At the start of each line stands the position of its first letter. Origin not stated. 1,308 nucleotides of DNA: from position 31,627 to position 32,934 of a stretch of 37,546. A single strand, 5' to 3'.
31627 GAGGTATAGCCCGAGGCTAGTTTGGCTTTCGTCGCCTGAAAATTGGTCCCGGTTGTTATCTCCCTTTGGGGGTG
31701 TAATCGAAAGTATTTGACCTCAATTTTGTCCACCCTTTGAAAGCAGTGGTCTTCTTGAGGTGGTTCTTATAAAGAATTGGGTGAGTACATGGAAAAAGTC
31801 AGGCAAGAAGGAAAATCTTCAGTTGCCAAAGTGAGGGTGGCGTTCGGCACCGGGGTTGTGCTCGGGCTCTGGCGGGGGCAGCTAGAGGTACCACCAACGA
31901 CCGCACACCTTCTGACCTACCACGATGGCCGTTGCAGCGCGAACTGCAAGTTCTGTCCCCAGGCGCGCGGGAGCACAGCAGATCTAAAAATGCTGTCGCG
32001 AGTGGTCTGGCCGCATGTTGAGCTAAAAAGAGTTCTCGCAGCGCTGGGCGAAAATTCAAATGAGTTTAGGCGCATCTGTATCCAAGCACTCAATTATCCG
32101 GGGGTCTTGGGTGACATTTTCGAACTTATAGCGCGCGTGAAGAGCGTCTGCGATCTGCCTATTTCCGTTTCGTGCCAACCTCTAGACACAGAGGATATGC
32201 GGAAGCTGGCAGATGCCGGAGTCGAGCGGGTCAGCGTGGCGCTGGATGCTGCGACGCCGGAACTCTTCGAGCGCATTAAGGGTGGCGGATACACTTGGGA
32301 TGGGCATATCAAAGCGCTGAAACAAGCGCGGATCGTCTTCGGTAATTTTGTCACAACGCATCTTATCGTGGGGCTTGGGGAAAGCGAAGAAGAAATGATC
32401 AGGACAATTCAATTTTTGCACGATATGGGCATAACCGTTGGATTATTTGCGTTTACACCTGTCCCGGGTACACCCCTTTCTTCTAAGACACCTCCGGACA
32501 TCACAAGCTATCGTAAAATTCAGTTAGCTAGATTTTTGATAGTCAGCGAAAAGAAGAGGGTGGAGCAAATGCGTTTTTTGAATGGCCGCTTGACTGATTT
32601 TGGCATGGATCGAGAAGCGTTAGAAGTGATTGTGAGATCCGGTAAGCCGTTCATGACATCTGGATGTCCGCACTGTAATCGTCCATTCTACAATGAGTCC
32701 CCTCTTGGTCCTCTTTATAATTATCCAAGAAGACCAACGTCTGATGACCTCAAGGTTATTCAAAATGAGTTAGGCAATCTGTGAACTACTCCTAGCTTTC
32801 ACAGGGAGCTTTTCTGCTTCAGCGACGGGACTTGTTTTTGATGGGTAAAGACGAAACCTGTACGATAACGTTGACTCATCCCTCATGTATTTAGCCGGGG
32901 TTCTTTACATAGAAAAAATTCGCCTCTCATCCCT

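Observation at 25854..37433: Lipoate island with two different radical-SAM genes where LipA would be expected (LipS1/LipS2-type two-component lipoyl synthase)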

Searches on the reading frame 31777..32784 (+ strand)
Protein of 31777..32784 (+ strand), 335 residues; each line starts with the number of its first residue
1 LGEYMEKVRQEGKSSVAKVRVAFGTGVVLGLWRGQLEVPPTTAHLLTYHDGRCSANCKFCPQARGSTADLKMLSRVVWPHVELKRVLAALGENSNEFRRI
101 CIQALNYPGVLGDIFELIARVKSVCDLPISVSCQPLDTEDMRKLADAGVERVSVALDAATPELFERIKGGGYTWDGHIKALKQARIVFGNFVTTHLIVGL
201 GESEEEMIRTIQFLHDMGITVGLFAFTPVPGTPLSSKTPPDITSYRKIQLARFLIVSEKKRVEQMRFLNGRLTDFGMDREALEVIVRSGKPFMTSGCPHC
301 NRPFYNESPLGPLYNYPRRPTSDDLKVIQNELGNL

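Call 3: search_protein_families(library=pfam, proteins=[window:31777-32784:+], max_evalue=0.01)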
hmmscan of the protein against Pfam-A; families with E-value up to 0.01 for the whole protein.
window:31777-32784:+ (335 aa): 1 family
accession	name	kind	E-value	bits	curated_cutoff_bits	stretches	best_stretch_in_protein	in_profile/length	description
PF04055.27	Radical_SAM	-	7.1e-20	72.3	29.5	1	52-214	6-166/166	Radical SAM superfamily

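Call 4: search_protein_families(library=ncbifam, proteins=[window:31777-32784:+], max_evalue=0.01)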
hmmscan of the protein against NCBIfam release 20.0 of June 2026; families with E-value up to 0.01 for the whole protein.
window:31777-32784:+ (335 aa): 23 families
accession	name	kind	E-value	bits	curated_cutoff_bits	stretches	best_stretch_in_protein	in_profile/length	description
NF053743.1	LipS2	equivalog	2.8e-106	355.2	270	1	19-317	1-292/292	LipS2 family lipoyl synthase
TIGR00433.2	bioB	equivalog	9.4e-21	74.3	225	1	44-255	42-251/307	biotin synthase BioB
TIGR04043.1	rSAM_MSMEG_0568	hypoth_equivalog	3.7e-17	62.3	303.7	1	117-248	184-319/354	MSMEG_0568 family radical SAM protein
NF045502.1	variant_rSAM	domain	3.1e-15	56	125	1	126-249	221-348/357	radical SAM protein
TIGR03957.1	rSAM_HmdB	equivalog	6.4e-10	38.7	320.9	1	51-249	48-244/317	5,10-methenyltetrahydromethanopterin hydrogenase cofactor biosynthesis protein HmdB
TIGR03910.1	pyrrolys_PylB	equivalog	8e-10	38.1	348.2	1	110-243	123-256/347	methylornithine synthase PylB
TIGR02668.1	moaA_archaeal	equivalog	9e-07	28.2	325.25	1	52-230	19-190/303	GTP 3',8-cyclase MoaA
TIGR02666.1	moaA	equivalog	9.9e-07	28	284.05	1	52-251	19-215/336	GTP 3',8-cyclase MoaA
NF001199.0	PRK00164.2-1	equivalog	1.1e-06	28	231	1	97-227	59-188/308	GTP 3',8-cyclase MoaA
TIGR04053.2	TIGR04053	equivalog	4.4e-06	26.2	395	1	113-186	72-147/366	TIGR04053 family radical SAM/SPASM domain-containing protein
NF006308.0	PRK08508.1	equivalog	4.5e-06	26.1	377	1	49-224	13-188/279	biotin synthase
NF053742.1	LipS1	equivalog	6e-05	22.8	230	1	116-248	74-206/268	LipS1 family lipoyl synthase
TIGR00510.1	lipA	equivalog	0.00015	21.2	310.25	1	142-221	160-238/302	lipoyl synthase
TIGR04055.1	rSAM_NirJ2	equivalog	0.00016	21.3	500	1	53-218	10-165/326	putative heme d1 biosynthesis radical SAM protein NirJ2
TIGR04013.1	B12_SAM_MJ_1487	hypoth_equivalog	0.00019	20.4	251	1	191-253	306-372/382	TIGR04013 family B12-binding domain/radical SAM domain-containing protein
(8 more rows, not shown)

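Call 18: find_homologous_proteins(query=window:31789-32784:+)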
Query window:31789-32784:+ (331 aa): 4500 proteins with E <= 0.001 among 8000 candidates; the best 120 are listed.
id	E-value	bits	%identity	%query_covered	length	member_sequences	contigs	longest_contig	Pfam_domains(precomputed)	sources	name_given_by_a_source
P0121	5.0e-223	757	100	100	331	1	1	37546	PF04055.28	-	-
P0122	8.0e-159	546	73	97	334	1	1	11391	PF04055.28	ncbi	-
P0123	1.7e-158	545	71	99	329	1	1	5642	PF04055.28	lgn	-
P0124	4.0e-156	537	71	96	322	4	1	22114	PF04055.28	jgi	jgi:biotin synthase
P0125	1.6e-155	535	71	97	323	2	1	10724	PF04055.28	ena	-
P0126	2.5e-153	528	69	97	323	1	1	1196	PF04055.28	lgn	-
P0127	1.4e-152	526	70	96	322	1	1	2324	PF04055.28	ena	-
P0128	3.6e-152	524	71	96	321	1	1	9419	PF04055.28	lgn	-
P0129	2.0e-151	522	71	96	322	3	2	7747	PF04055.28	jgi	-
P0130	9.4e-151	520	67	97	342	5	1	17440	PF04055.28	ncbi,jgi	-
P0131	1.3e-149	516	67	97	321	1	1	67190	PF04055.28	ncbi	-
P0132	1.7e-149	515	69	96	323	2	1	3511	PF04055.28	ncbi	-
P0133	2.2e-149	515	69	95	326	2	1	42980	PF04055.28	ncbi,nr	ncbi:MAG: radical SAM protein [Candidatus Hodarchaeaceae archaeon]|nr:radical SAM protein [Candidatu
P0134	2.4e-148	512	69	95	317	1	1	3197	PF04055.28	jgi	-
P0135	2.8e-147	508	67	96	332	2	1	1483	PF04055.28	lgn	-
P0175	4.0e-141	488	66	96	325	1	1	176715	PF04055.28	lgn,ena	-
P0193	7.3e-137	474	64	96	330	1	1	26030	PF04055.28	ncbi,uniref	ncbi:MAG: radical SAM protein [Candidatus Hadarchaeum sp.]|uniref:radical SAM protein n=1 Tax=Candid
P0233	1.7e-128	446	59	97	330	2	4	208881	PF04055.28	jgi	-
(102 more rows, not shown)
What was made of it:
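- Source databases name several homologues 'biotin synthase' or 'biotin synthase-related radical SAM' (call 18).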

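Call 20: search_solved_structures(query=window:31789-32784:+, max_evalue=0.01, show_alignments=2)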
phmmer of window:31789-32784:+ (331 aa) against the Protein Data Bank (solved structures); distinct sequences matched with E-value up to 0.01: 14.
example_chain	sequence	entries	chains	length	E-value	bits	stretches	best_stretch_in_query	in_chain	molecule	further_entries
8vcw_A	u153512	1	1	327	7.2e-07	31.8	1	42-244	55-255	Biotin synthase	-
8vdw_A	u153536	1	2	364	4.4e-06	29.2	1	42-256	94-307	Biotin synthase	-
3ciw_A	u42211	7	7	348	1.2e-05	27.9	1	47-251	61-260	FeFe-Hydrogenase maturase | [FeFe] hydrogenase maturase subunit HydE | Biotin synthetase, putative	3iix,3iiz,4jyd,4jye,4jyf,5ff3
5fep_A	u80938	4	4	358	1.2e-05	27.8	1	47-251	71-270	[FeFe] hydrogenase maturase subunit HydE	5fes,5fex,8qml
7o1p_A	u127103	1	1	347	1.2e-05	27.7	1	47-251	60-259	[FeFe] hydrogenase maturase subunit HydE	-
3cix_A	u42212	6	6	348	1.3e-05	27.7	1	47-251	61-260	FeFe-Hydrogenase maturase | [FeFe] hydrogenase maturase subunit HydE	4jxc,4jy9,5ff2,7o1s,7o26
7o1o_A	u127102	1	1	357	1.3e-05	27.7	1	47-251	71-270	[FeFe] hydrogenase maturase subunit HydE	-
5few_A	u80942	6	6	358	1.3e-05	27.7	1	47-251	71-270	[FeFe] hydrogenase maturase subunit HydE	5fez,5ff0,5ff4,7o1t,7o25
8qmk_A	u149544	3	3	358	1.4e-05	27.6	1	47-251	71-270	[FeFe] hydrogenase maturase subunit HydE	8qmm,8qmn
4jy8_A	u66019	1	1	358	1.4e-05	27.6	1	47-251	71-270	FEFE-HYDROGENASE MATURASE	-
1r30_A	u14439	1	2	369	3e-05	26.5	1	39-258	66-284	Biotin synthase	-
3t7v_A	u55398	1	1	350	0.00015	24.2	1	111-248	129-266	methylornithine synthase PylB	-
2fb2_A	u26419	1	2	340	0.0016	20.9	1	48-225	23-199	Molybdenum cofactor biosynthesis protein A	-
1tv7_A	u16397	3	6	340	0.0016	20.8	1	48-225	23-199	Molybdenum cofactor biosynthesis protein A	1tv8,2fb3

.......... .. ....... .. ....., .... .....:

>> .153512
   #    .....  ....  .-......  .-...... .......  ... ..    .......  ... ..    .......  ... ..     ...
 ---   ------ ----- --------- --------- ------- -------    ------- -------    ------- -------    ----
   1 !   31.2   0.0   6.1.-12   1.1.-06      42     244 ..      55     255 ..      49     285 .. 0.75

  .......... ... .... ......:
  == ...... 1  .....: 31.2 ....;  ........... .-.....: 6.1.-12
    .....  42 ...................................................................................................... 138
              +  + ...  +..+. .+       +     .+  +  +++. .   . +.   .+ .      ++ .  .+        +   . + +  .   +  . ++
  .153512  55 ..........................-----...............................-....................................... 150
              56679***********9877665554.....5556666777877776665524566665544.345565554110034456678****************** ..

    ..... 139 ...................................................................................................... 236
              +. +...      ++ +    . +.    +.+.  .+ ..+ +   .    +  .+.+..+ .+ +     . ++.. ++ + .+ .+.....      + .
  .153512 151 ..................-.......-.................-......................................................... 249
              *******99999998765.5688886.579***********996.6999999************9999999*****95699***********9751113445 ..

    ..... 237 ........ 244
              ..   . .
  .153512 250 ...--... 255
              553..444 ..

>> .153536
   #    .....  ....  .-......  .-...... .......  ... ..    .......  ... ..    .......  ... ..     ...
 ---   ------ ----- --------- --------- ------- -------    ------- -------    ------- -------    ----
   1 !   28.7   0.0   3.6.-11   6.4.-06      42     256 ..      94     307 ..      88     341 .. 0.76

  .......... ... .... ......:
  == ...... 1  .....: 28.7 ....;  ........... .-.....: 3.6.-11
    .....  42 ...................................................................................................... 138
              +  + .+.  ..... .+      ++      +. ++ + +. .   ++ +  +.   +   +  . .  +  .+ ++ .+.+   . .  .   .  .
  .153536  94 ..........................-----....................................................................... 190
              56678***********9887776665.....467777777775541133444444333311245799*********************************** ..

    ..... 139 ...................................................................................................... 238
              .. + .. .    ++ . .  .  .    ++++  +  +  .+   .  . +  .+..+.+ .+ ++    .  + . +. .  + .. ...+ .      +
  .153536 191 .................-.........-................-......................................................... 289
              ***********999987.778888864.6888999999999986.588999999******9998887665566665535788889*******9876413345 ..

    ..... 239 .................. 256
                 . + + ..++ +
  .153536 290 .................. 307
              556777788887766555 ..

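Call 27: find_encoding_contigs(protein=P0122, flank=10000, max_places=2)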
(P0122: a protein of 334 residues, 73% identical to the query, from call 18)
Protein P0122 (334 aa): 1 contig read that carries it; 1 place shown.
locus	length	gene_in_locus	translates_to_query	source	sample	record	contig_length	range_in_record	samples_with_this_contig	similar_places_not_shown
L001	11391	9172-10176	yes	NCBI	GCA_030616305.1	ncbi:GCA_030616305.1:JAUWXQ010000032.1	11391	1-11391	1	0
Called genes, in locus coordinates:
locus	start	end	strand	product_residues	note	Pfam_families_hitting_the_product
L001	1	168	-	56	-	?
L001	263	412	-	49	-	-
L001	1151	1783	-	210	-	PF22175:Ogg-HhH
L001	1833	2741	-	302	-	-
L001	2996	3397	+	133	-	PF00961:LAGLIDADG_1 (weak)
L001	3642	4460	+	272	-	PF00579:tRNA-synt_1b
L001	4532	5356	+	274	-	PF00142:Fer4_NifH (faint), PF01656:CbiA, PF02374:ArsA_ATPase (faint), PF06564:CBP_BcsQ, PF09140:MipZ (faint), PF10609:ParA, PF13614:AAA_31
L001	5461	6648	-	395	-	PF02156:Glyco_hydro_26 (weak)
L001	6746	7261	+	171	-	PF01661:Macro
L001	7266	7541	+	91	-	PF10437:Lip_prot_lig_C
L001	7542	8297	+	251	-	PF21948:LplA-B_cat, PF03099:BPL_LplA_LipB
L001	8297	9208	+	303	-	PF04055:Radical_SAM (weak)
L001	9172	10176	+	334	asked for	PF04055:Radical_SAM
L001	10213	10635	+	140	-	PF01597:GCV_H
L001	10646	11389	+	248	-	?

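Call 28: find_encoding_contigs(protein=P0131, flank=10000, max_places=2)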
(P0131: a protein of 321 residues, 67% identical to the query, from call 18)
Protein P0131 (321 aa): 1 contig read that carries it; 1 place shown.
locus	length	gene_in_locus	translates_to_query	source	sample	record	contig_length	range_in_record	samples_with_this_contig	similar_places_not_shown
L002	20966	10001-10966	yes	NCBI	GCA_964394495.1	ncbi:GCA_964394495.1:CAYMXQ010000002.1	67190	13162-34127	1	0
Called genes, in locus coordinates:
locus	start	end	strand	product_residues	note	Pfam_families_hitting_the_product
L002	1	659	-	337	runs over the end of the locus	PF00742:Homoserine_dh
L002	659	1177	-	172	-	PF01842:ACT, PF26798:ACT_10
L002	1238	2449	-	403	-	PF01676:Metalloenzyme, PF10143:PhosphMutase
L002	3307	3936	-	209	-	PF22175:Ogg-HhH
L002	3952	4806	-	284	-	-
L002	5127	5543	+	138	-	PF00961:LAGLIDADG_1 (weak)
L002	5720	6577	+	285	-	PF00579:tRNA-synt_1b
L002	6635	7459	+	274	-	PF00142:Fer4_NifH (faint), PF01656:CbiA, PF06564:CBP_BcsQ, PF10609:ParA, PF13614:AAA_31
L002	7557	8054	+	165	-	PF01661:Macro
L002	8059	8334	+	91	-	PF10437:Lip_prot_lig_C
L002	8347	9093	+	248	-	PF21948:LplA-B_cat, PF03099:BPL_LplA_LipB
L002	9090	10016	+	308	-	PF04055:Radical_SAM (faint)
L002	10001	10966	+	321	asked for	PF04055:Radical_SAM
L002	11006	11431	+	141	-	PF01597:GCV_H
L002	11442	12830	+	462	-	PF02347:GDC-P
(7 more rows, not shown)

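Call 29: find_encoding_contigs(protein=P0175, flank=10000, max_places=2)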
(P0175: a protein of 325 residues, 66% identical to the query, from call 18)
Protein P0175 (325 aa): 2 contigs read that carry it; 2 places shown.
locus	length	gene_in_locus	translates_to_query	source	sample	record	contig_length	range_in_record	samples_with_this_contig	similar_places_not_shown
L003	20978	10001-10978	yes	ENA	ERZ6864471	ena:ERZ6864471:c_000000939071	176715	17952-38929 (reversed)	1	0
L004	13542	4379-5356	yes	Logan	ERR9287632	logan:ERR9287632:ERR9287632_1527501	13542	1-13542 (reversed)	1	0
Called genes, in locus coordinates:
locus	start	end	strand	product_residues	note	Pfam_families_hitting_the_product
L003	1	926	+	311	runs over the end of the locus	-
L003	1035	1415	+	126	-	-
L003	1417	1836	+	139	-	-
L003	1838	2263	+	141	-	-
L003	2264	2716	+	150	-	-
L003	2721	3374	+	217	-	-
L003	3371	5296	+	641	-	-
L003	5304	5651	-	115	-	-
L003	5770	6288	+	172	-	PF14519:Macro_2 (faint), PF01661:Macro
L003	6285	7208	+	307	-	PF00005:ABC_tran, PF13304:AAA_21 (weak), PF13732:DrrA1-3_C (weak)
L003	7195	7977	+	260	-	PF12698:ABC2_membrane_3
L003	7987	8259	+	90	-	PF10437:Lip_prot_lig_C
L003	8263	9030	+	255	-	PF21948:LplA-B_cat, PF03099:BPL_LplA_LipB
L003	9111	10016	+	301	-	PF04055:Radical_SAM (weak)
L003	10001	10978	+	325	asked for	PF04055:Radical_SAM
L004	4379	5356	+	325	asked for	PF04055:Radical_SAM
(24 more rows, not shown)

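Call 31: find_encoding_contigs(protein=P0133, flank=10000, max_places=1)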
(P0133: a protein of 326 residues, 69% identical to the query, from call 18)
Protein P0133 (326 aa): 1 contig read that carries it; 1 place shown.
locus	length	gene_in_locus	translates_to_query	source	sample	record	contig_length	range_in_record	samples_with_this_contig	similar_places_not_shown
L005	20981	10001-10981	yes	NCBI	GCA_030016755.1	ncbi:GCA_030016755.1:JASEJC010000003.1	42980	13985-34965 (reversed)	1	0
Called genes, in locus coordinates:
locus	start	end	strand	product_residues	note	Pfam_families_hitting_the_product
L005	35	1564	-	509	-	PF23545:Zn_ribbon_HMPTM, PF04055:Radical_SAM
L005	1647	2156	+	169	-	PF01864:CarS-like, PF01148:CTP_transf_1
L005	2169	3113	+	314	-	PF00294:PfkB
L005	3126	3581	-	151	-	PF00156:Pribosyltran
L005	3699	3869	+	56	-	-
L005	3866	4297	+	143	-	PF01751:Toprim (weak), PF13662:Toprim_4 (weak)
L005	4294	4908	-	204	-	PF00156:Pribosyltran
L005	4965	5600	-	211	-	PF00702:Hydrolase, PF06888:Put_Phosphatase (weak), PF12710:HAD, PF13419:HAD_2, PF08282:Hydrolase_3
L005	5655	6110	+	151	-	PF06695:Sm_multidrug_ex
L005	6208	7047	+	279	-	PF10609:ParA, PF00142:Fer4_NifH (faint), PF01656:CbiA, PF06564:CBP_BcsQ, PF13614:AAA_31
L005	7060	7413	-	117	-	-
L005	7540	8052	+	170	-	PF01661:Macro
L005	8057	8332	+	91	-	PF10437:Lip_prot_lig_C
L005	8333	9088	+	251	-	PF21948:LplA-B_cat, PF03099:BPL_LplA_LipB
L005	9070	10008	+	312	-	-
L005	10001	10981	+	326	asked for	PF04055:Radical_SAM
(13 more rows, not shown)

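Call 32: find_encoding_contigs(protein=P0193, flank=10000, max_places=1)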
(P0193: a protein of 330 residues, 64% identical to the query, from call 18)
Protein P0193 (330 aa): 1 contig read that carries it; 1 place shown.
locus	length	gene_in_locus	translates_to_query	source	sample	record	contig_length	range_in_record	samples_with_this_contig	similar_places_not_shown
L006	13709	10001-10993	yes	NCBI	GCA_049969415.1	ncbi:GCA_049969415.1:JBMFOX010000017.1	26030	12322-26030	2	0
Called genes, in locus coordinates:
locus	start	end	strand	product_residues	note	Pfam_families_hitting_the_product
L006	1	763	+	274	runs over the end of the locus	PF00142:Fer4_NifH (faint), PF01656:CbiA, PF06564:CBP_BcsQ, PF10609:ParA, PF13614:AAA_31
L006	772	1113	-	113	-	PF11345:DUF3147 (weak)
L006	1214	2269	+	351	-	PF00535:Glycos_transf_2, PF13641:Glyco_tranf_2_3, PF04138:GtrA_DPMS_TM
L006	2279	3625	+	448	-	PF13231:PMT_2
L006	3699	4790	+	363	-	-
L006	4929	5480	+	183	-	PF01661:Macro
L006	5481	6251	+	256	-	PF01026:TatD_DNase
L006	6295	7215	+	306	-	PF00005:ABC_tran, PF13304:AAA_21 (faint)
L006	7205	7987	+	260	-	PF12679:ABC2_membrane_2 (weak), PF12730:ABC2_membrane_4 (weak), PF12698:ABC2_membrane_3 (weak)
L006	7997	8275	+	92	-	PF10437:Lip_prot_lig_C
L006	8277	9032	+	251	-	PF21948:LplA-B_cat, PF03099:BPL_LplA_LipB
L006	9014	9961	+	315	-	-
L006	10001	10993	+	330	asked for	PF04055:Radical_SAM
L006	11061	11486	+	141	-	PF01597:GCV_H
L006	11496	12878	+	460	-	PF02347:GDC-P, PF01053:Cys_Met_Meta_PP (weak)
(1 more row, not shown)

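Call 33: find_encoding_contigs(protein=P0233, flank=10000, max_places=1)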
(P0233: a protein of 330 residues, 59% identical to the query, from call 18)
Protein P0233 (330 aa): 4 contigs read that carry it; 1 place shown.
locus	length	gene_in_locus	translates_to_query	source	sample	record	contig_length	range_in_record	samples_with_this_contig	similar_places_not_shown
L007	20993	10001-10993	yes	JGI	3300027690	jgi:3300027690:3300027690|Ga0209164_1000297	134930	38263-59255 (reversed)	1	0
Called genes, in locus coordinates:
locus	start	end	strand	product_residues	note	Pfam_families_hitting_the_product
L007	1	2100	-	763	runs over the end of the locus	PF01315:Ald_Xan_dh_C, PF02738:MoCoBD_1, PF20256:MoCoBD_2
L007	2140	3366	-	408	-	PF01979:Amidohydro_1, PF07969:Amidohydro_3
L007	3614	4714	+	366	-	PF06500:FrsA-like, PF00561:Abhydrolase_1 (faint), PF12146:Hydrolase_4 (faint), PF12697:Abhydrolase_6 (faint), PF00326:Peptidase_S9 (weak)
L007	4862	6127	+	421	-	PF00871:Acetate_kinase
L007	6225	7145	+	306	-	PF00005:ABC_tran, PF13304:AAA_21 (weak), PF13732:DrrA1-3_C (faint)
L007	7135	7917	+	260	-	PF12679:ABC2_membrane_2 (weak), PF12698:ABC2_membrane_3 (weak)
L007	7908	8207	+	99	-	PF10437:Lip_prot_lig_C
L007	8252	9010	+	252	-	PF21948:LplA-B_cat, PF03099:BPL_LplA_LipB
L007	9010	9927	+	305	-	PF04055:Radical_SAM (weak)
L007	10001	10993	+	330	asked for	PF04055:Radical_SAM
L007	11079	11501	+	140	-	PF01597:GCV_H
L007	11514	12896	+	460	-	PF02347:GDC-P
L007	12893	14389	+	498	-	PF02347:GDC-P, PF00266:Aminotran_5 (weak), PF21478:GcvP2_C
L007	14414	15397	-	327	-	PF00586:AIRS, PF02769:AIRS_C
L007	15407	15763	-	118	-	PF01981:PTH2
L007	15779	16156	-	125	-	-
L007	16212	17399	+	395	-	PF00890:FAD_binding_2 (weak), PF01266:DAO (weak), PF01494:FAD_binding_3, PF01946:Thi4 (weak), PF03486:HI0933_like (weak), PF05834:Lycopene_cycl (weak), PF07992:Pyr_redox_2 (weak), PF13450:NAD_binding_8 (weak)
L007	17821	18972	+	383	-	PF02421:FeoB_N, PF01926:MMR_HSR1, PF16897:MMR_HSR1_Xtn, PF02824:TGS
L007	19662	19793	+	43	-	-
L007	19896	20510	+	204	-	-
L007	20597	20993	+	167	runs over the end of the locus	PF26798:ACT_10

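Call 34: find_related_loci(query=window:31789-32784:+, collection=genome_contigs, flank=10000)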
Query window:31789-32784:+ (331 aa) in genome_contigs; peptide patterns used: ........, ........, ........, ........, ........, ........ (x = any residue, [..] = any of these).
67 stretches matched a pattern; 28 encode a relative of the query (tblastn E <= 1e-3); 28 distinct loci.
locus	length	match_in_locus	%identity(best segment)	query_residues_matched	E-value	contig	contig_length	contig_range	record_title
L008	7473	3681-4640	80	12-331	0e+0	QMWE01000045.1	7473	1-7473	MAG: Hadesarchaea archaeon isolate B75_G9 B75_Guay9_scaffold_15242, whole genome shotgun sequence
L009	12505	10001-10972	53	14-329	6e-110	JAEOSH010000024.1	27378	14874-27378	MAG: Candidatus Baldrarchaeum yapensis isolate Yap30.bin9.72 contig_199, whole genome shotgun sequence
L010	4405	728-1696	48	14-328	2e-105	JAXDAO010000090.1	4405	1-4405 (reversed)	MAG: Candidatus Bathyarchaeia archaeon isolate POMEDNA-A10 Raw1_k127_1653055, whole genome shotgun sequence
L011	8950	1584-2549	50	15-328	9e-102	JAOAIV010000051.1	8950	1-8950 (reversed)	MAG: Candidatus Bathyarchaeota archaeon isolate SKW11 NODE_51_length_8950_cov_3.532852, whole genome shotgun sequence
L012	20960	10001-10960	46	14-325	6e-92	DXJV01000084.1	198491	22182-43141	MAG TPA_asm: Candidatus Heimdallarchaeota archaeon isolate MAG_147 k141_573452, whole genome shotgun sequence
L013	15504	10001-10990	43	10-328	3e-90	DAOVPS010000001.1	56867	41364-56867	MAG TPA_asm: Candidatus Heimdallarchaeota archaeon isolate CSMAG_1555 CSMAG_1555_k141_1605376_length_56867_cov_30.3965,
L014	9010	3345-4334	43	10-328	9e-89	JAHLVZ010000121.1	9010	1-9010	MAG: Candidatus Heimdallarchaeota archaeon isolate 12R2_15 NODE_2623_length_9010_cov_10.053155, whole genome shotgun seq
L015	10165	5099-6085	42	14-331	2e-88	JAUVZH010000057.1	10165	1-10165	MAG: Candidatus Heimdallarchaeota archaeon isolate CSMAG_1263 CSMAG_1263_k141_43551_length_10165_cov_6.0000, whole genom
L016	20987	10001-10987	43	14-331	3e-88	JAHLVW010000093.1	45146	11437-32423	MAG: Candidatus Heimdallarchaeota archaeon isolate 12F4_9 k141_66691, whole genome shotgun sequence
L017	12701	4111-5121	43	15-331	4e-85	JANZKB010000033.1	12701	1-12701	MAG: Candidatus Culexmicrobium thermophilum isolate GB-1845-036 Ga0190361_1000751, whole genome shotgun sequence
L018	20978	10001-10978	43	14-328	2e-83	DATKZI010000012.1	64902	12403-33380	MAG TPA_asm: Candidatus Bathyarchaeia archaeon isolate SMAG_U14241 k141_4008671, whole genome shotgun sequence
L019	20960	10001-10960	42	14-326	1e-83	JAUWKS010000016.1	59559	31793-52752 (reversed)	MAG: Candidatus Heimdallarchaeota archaeon isolate CSMAG_2352 CSMAG_2352_k127_80263_length_59559_cov_21.4784, whole geno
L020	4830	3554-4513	42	14-326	2e-81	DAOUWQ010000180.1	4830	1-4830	MAG TPA_asm: Candidatus Heimdallarchaeota archaeon isolate CSMAG_879 CSMAG_879_k127_1054147_length_4830_cov_12.0000, who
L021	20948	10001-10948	40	14-330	1e-74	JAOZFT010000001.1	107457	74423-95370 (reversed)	MAG: Thermoproteota archaeon isolate INS_M20_B145 k127_228895, whole genome shotgun sequence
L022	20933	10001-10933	39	15-328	2e-72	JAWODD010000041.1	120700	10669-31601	MAG: Bacillota bacterium isolate BLK5-2.bin.114 k191_418870, whole genome shotgun sequence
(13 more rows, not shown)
